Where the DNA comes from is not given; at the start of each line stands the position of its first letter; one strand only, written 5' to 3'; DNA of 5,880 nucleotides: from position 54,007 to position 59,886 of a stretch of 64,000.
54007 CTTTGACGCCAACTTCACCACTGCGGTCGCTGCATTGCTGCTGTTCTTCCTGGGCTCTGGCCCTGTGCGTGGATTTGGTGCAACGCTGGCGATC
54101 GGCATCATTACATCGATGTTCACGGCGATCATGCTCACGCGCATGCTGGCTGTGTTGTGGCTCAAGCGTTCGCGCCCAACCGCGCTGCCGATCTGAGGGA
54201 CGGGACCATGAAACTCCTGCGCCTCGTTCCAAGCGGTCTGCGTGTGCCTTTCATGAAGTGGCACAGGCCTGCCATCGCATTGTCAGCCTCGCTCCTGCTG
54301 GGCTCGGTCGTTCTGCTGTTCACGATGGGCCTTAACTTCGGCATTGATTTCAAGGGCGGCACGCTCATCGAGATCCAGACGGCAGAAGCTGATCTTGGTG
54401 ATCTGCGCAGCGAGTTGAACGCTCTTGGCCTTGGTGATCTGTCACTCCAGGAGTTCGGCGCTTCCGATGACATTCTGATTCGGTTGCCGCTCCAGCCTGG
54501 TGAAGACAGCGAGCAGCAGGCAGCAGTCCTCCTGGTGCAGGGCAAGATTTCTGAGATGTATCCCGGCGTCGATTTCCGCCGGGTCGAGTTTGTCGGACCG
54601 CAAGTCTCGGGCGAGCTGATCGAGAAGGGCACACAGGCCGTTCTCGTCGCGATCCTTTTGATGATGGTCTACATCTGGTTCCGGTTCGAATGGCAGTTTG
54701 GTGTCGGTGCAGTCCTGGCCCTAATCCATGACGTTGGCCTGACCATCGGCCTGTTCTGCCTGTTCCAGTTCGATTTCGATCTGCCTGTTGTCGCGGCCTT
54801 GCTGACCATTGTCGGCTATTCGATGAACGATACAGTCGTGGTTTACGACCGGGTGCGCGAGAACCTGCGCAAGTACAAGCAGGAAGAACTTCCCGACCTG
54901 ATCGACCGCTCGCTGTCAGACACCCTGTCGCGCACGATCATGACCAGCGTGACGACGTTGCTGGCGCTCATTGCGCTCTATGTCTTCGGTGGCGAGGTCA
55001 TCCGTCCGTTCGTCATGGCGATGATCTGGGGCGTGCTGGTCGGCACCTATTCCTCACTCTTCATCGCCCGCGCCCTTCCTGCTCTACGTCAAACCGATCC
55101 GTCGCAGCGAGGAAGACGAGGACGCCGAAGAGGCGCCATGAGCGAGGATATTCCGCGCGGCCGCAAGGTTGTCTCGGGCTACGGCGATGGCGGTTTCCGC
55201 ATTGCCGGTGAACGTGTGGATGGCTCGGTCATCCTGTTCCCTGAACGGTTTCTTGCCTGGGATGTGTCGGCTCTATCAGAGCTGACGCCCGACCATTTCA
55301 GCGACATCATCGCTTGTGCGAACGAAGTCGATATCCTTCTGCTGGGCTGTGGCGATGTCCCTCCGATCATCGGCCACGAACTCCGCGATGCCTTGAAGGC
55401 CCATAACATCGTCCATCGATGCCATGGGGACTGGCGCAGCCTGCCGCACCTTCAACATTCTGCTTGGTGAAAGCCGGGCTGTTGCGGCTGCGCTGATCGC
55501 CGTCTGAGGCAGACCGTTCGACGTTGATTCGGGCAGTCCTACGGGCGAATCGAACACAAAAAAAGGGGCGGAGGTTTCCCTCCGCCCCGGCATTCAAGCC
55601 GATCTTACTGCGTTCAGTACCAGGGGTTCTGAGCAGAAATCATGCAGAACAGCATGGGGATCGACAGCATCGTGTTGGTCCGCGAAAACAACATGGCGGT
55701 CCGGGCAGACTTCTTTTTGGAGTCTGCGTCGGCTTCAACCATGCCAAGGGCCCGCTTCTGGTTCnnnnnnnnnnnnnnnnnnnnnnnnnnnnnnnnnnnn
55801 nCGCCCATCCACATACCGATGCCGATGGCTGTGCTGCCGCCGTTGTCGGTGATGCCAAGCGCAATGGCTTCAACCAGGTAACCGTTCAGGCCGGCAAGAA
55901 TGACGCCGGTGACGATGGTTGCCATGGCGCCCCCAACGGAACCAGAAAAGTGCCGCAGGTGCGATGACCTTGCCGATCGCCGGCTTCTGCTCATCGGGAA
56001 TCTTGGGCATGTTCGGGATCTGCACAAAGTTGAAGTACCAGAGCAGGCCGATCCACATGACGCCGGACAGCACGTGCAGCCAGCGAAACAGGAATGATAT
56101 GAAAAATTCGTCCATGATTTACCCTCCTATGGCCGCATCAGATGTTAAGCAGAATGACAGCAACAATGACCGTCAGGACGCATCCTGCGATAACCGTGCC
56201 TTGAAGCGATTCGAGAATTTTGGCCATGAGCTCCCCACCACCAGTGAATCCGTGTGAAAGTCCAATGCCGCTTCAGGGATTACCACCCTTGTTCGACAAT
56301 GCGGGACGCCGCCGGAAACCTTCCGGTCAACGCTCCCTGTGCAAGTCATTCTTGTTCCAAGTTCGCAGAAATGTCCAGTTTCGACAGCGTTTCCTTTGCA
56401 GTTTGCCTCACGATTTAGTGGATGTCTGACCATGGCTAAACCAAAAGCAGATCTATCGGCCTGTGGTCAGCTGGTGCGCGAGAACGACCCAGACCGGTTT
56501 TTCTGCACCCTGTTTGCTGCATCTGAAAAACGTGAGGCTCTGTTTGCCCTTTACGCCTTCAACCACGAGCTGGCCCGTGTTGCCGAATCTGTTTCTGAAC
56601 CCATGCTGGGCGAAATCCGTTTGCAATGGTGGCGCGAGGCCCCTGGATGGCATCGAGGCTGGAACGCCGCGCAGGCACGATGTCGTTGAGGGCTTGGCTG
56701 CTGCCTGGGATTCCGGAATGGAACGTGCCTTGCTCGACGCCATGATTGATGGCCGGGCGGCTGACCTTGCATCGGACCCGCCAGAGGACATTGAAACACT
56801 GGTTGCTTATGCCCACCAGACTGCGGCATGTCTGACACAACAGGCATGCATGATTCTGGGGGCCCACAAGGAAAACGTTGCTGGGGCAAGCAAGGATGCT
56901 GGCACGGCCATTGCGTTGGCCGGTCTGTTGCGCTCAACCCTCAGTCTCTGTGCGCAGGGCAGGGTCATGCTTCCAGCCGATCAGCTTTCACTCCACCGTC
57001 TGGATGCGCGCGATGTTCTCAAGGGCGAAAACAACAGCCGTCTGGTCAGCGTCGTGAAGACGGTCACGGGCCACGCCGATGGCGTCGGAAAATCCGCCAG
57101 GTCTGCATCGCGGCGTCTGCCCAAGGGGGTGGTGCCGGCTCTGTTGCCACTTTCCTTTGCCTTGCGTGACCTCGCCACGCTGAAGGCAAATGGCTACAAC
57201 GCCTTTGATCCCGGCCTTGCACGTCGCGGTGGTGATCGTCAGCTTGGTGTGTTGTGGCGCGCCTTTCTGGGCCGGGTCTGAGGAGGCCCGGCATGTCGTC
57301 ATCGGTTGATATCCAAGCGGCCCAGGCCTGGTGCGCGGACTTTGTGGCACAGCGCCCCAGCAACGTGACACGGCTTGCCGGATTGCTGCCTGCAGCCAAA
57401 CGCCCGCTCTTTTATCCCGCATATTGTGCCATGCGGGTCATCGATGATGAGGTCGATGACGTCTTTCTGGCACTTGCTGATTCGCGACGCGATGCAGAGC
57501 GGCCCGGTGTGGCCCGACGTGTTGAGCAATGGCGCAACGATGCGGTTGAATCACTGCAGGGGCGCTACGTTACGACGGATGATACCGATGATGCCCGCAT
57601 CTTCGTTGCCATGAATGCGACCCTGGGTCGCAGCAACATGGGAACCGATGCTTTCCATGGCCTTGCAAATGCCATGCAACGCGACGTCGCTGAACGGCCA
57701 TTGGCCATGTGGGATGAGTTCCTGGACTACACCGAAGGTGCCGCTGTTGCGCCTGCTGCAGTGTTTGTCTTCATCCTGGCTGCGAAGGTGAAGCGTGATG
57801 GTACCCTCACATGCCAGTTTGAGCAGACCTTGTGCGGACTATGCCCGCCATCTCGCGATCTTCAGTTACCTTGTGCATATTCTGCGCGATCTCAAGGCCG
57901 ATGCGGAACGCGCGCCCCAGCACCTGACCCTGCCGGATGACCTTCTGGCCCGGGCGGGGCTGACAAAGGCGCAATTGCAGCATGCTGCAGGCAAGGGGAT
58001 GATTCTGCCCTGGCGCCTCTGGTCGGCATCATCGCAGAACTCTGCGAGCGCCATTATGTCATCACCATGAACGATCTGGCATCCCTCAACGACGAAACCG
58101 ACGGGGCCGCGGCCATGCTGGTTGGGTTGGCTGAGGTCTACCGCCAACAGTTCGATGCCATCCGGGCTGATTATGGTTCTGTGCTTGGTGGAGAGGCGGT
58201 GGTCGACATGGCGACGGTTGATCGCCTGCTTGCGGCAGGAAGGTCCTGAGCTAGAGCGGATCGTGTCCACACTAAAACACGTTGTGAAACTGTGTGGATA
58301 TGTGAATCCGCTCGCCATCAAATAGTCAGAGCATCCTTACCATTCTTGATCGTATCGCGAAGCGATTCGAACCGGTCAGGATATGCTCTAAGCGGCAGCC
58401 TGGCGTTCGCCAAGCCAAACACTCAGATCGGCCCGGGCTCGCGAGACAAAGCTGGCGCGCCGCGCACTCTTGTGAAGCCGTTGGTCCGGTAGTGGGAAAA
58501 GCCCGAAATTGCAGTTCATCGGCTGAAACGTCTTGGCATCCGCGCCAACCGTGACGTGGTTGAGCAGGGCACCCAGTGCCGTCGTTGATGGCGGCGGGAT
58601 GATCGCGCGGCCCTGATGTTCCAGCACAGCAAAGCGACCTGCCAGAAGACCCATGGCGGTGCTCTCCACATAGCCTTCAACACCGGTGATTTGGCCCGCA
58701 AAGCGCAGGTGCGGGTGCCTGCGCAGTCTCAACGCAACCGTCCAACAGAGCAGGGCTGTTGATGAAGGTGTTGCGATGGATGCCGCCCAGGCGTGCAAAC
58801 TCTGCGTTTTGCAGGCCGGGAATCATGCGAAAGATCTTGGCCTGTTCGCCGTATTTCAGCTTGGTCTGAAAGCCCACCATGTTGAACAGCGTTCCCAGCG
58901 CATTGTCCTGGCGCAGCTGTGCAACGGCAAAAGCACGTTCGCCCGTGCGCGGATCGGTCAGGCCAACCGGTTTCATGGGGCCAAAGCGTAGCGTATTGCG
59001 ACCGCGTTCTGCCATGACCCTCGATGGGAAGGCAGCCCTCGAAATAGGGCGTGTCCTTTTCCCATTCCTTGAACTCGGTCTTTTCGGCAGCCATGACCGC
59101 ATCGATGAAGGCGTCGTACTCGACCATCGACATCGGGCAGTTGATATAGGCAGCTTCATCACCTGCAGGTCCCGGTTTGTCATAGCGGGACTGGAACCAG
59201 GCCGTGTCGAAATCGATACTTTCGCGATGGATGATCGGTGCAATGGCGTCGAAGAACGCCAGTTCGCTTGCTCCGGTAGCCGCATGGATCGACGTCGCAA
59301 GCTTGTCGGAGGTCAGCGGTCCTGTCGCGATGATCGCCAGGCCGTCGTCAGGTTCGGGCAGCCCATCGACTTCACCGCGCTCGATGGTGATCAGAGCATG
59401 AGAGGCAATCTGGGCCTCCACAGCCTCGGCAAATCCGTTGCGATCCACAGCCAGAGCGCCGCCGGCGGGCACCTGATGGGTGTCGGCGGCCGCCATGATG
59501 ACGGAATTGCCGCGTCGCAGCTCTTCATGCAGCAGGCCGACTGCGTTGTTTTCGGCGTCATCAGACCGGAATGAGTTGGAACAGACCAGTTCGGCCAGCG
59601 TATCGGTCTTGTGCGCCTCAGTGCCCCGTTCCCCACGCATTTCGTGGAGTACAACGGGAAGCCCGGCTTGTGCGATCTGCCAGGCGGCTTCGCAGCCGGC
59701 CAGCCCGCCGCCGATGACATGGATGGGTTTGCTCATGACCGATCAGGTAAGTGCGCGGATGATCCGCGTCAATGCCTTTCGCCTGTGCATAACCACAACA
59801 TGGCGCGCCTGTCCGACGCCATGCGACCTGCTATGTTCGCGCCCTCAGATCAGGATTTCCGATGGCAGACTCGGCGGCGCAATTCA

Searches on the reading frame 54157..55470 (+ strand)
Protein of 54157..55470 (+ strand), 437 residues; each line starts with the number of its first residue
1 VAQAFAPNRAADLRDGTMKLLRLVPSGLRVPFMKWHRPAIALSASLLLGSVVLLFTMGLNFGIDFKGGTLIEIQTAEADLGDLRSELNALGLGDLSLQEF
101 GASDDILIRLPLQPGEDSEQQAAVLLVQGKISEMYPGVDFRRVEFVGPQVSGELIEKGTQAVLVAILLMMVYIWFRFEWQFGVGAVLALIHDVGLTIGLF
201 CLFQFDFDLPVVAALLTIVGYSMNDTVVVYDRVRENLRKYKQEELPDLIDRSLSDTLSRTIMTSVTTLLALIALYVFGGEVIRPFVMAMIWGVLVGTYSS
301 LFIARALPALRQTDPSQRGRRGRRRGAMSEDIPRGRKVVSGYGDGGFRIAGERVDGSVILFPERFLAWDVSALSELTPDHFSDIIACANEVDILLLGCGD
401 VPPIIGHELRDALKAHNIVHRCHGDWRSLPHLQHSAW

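Call 65: search_protein_families(library=pfam, proteins=[window:54157-55470:+], max_evalue=0.00001)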
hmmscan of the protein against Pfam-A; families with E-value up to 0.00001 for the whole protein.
window:54157-55470:+ (437 aa): 3 families
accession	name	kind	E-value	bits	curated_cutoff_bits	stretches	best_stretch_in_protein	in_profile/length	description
PF02355.23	SecD_SecF_C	-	6.3e-71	238.1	20.5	1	132-307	7-182/189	Protein export membrane protein SecD/SecF, C-terminal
PF04430.19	DUF498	-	6.1e-14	52.4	33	1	339-420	1-82/109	Protein of unknown function (DUF498/DUF598)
PF07549.19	Sec_GG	-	3.1e-10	39.7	20.3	1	52-75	1-24/28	SecD/SecF GG Motif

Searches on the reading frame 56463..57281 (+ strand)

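Call 92: search_protein_families(library=pfam, proteins=[window:56463-57281:+], max_evalue=0.00001)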
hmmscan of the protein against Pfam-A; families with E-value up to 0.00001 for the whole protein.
window:56463-57281:+ (272 aa): 1 family
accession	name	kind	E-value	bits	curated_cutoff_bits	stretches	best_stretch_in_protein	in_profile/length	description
PF00494.24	SQS_PSY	-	8.4e-31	108.1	26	1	62-249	58-253/263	Squalene/phytoene synthase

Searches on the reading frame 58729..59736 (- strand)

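Call 92: search_protein_families(library=pfam, proteins=[window:58729-59736:-], max_evalue=0.00001)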
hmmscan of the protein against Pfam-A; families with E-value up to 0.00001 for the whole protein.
window:58729-59736:- (335 aa): 1 family
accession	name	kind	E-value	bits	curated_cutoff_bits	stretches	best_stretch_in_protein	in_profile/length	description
PF01134.28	GIDA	-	1.1e-51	176.6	22.1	1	5-244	2-267/391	Glucose inhibited division protein A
